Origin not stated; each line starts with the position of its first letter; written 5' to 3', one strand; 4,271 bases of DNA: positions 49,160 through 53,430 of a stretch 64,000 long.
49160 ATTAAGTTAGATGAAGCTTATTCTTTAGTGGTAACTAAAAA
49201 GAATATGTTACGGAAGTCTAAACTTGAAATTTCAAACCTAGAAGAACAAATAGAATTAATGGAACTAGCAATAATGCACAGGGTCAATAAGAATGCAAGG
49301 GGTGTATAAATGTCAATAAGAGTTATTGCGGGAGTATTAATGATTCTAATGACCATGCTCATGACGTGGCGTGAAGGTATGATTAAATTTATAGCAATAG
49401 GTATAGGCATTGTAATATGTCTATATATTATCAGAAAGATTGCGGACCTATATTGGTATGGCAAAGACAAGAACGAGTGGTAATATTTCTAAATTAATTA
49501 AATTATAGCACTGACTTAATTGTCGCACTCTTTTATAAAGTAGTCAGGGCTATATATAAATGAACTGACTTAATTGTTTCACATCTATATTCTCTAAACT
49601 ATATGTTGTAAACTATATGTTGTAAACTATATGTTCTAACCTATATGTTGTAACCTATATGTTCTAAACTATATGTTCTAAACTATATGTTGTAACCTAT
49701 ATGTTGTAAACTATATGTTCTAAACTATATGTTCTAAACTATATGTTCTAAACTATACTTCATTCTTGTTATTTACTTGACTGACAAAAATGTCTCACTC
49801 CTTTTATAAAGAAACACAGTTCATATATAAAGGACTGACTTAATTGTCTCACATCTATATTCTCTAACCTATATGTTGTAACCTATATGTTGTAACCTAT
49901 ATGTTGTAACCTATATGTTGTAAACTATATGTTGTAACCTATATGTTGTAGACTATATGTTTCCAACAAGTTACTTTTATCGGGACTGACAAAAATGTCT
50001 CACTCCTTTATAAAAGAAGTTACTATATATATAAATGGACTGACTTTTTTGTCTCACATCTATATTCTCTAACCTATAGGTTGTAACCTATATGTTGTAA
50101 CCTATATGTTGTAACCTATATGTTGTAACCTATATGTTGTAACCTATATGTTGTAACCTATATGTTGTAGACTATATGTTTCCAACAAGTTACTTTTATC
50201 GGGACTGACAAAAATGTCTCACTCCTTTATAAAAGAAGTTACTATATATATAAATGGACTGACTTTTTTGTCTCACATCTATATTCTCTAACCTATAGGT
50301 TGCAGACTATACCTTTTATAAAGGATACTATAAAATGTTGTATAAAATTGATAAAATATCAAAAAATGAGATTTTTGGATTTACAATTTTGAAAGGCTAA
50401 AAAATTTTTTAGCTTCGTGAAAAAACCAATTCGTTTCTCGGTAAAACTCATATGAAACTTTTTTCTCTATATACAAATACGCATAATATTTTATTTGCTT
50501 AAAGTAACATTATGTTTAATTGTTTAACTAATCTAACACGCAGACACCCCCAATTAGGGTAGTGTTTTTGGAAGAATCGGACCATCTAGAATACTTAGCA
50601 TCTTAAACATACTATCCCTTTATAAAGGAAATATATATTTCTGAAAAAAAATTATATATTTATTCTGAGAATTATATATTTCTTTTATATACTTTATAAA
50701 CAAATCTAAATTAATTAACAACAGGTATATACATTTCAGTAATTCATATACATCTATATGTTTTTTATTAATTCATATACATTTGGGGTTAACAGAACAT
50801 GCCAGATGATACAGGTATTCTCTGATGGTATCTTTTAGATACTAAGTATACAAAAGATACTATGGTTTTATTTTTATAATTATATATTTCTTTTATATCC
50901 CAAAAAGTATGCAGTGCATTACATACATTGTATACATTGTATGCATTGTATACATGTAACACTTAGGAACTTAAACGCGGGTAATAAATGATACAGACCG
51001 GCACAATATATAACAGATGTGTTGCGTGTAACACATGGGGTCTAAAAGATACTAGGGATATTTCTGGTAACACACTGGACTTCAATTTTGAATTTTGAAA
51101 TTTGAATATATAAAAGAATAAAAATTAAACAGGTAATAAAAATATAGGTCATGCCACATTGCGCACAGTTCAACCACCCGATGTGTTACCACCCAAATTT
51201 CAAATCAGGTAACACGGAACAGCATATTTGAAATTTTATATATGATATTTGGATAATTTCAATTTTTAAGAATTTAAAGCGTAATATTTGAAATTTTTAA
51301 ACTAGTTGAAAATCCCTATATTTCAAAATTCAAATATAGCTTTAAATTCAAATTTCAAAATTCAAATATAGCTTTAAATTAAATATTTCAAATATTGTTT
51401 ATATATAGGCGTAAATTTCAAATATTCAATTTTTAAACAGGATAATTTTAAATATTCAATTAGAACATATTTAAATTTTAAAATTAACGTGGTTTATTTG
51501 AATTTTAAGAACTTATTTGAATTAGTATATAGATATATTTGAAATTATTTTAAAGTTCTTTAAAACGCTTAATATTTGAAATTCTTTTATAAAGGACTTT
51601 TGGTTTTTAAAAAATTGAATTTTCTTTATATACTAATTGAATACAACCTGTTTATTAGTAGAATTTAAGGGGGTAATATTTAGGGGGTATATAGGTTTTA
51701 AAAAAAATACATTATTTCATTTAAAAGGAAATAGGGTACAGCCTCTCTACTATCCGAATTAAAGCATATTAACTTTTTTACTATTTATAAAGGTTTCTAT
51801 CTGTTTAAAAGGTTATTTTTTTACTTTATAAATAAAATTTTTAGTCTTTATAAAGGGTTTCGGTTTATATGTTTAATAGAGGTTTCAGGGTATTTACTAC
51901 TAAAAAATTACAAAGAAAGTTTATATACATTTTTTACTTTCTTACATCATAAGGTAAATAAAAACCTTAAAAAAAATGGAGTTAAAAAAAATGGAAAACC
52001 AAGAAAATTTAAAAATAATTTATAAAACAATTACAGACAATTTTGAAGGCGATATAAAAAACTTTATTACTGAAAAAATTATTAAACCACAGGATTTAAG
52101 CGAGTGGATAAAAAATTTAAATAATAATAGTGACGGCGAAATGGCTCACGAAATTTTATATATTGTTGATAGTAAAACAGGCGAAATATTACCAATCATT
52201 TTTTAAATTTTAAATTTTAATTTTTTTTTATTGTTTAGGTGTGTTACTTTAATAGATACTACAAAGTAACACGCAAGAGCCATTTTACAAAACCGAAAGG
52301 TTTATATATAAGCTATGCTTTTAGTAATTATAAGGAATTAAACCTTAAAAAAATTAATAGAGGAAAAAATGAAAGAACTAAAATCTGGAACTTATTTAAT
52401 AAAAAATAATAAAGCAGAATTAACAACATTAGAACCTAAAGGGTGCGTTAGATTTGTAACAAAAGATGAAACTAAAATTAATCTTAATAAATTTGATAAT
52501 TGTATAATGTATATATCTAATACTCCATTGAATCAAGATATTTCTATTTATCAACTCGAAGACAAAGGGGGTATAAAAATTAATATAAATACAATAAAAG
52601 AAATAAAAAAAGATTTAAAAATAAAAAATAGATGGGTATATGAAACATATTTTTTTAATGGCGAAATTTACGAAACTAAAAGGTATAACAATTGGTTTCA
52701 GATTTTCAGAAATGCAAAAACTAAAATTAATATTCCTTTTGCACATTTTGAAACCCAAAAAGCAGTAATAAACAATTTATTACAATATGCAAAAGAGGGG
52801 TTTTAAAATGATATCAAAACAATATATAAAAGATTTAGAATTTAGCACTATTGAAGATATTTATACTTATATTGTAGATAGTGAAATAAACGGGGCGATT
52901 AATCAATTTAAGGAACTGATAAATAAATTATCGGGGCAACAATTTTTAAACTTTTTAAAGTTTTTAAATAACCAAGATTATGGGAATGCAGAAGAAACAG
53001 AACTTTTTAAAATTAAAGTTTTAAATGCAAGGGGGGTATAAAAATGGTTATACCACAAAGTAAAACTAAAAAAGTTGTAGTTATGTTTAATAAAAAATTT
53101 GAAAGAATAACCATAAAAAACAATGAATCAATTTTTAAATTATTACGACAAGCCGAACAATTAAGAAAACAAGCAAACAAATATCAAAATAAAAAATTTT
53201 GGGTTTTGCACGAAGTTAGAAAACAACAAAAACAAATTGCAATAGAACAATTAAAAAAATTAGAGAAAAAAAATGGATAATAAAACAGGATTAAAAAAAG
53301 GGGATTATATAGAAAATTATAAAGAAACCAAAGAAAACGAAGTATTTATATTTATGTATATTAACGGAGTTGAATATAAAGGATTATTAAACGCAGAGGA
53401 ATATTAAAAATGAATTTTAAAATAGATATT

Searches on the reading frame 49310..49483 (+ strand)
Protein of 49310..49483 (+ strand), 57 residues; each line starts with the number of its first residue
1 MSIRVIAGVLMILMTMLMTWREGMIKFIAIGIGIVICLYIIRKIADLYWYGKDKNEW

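Call 16: find_encoding_contigs(protein=window:49310-49483:+, flank=10000, max_places=10)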
Protein window:49310-49483:+ (57 aa): 12 contigs read that carry it; 7 places shown.
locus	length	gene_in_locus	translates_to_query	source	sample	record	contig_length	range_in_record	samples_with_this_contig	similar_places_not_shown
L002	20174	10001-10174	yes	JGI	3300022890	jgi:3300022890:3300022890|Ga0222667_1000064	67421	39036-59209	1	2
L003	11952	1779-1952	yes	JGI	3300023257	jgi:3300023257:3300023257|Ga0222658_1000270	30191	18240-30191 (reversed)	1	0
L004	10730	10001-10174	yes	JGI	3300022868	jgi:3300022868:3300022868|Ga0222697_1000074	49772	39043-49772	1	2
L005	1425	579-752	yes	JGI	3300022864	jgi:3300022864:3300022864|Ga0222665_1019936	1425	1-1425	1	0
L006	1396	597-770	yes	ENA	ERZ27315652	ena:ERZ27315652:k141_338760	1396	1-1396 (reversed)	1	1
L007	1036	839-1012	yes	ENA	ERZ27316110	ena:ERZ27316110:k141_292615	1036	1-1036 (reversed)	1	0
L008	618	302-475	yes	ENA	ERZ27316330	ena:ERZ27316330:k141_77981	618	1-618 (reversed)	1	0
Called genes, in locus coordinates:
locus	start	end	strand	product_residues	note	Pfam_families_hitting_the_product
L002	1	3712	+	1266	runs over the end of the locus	PF00136:DNA_pol_B (weak), PF01079:Hint (faint), PF14890:Intein_splicing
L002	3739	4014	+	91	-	-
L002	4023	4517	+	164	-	-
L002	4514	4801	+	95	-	-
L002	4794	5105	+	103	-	-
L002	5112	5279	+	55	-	-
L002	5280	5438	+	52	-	-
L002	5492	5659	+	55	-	-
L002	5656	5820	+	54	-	-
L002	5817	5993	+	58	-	-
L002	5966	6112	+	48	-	-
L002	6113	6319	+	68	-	-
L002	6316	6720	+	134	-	-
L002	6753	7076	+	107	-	PF00462:Glutaredoxin (weak)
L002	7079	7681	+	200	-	-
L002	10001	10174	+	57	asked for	-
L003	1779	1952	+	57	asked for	-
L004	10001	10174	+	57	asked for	-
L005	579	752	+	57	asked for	-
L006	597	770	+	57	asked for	-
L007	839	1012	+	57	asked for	-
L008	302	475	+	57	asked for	-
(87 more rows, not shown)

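Call 48: find_related_loci(query=A1, collection=metagenome_contigs, flank=4000)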
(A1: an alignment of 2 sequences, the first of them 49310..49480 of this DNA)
Query A1 (57 aa) in metagenome_contigs; peptide patterns used: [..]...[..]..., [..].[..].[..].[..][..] (x = any residue, [..] = any of these).
560 stretches matched a pattern; 7 encode a relative of the query (tblastn E <= 1e-3); 7 distinct loci.
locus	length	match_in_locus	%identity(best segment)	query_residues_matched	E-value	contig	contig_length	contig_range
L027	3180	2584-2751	70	2-57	2e-24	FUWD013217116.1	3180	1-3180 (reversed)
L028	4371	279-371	45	27-57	1e-7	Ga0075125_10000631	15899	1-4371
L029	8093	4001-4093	45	27-57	1e-7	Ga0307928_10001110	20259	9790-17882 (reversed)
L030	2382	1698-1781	54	30-57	1e-7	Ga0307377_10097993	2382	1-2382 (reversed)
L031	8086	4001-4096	41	26-57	1e-6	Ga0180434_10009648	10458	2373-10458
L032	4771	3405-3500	41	26-57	1e-6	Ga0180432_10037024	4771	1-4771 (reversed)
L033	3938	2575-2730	30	1-57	3e-6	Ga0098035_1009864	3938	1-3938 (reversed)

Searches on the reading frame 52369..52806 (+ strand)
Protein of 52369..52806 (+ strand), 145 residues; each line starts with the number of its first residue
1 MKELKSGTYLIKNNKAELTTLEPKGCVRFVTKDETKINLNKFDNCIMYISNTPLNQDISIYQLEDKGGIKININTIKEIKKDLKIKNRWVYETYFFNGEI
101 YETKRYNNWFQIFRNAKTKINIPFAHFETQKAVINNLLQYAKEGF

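Call 17: find_encoding_contigs(protein=window:52369-52806:+, flank=10000, max_places=10)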
Protein window:52369-52806:+ (145 aa): 15 contigs read that carry it; 5 places shown.
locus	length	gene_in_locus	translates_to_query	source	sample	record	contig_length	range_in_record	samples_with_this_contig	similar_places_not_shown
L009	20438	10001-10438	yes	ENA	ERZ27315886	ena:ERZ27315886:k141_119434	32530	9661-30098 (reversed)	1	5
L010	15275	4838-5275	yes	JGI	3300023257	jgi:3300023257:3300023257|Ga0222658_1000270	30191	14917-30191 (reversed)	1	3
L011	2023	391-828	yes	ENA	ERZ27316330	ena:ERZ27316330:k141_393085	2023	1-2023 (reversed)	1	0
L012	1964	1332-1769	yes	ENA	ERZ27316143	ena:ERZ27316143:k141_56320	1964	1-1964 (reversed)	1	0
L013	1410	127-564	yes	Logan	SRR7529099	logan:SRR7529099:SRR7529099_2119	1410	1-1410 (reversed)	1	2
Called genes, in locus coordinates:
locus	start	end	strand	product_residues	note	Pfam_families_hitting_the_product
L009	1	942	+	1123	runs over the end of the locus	?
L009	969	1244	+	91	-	-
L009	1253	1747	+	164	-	-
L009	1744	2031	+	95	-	-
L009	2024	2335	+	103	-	-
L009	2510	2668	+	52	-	-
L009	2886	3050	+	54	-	-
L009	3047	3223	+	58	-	-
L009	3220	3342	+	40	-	-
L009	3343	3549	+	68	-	-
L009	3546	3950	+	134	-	-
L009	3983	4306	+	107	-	PF00462:Glutaredoxin (weak)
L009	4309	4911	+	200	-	-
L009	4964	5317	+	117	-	-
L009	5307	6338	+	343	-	-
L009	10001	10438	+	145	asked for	-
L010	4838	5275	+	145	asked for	-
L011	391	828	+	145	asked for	-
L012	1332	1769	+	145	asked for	-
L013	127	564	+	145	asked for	-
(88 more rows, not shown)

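Call 64: search_protein_families(library=pfam, proteins=[window:52369-52806:+], max_evalue=1)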
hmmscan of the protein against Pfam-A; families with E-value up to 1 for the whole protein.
window:52369-52806:+ (145 aa): 1 family
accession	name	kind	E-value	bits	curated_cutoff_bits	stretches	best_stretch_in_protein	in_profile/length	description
PF04136.21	COG3_N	-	0.019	15.3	27.9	1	21-62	82-123/147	Conserved oligomeric Golgi complex subunit 3, N-terminal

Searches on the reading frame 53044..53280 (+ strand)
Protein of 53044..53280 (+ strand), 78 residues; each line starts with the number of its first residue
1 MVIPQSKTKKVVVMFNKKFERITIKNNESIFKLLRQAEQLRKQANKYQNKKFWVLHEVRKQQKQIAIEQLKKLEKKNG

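Call 64: search_protein_families(library=pfam, proteins=[window:53044-53280:+], max_evalue=1)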
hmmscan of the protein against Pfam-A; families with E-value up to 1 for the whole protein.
window:53044-53280:+ (78 aa): 1 family
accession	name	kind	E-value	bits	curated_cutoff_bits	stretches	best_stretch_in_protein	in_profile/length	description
PF19675.4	ORC3_ins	-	0.12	12.8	28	1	7-72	135-200/232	Origin recognition complex subunit 3 insertion domain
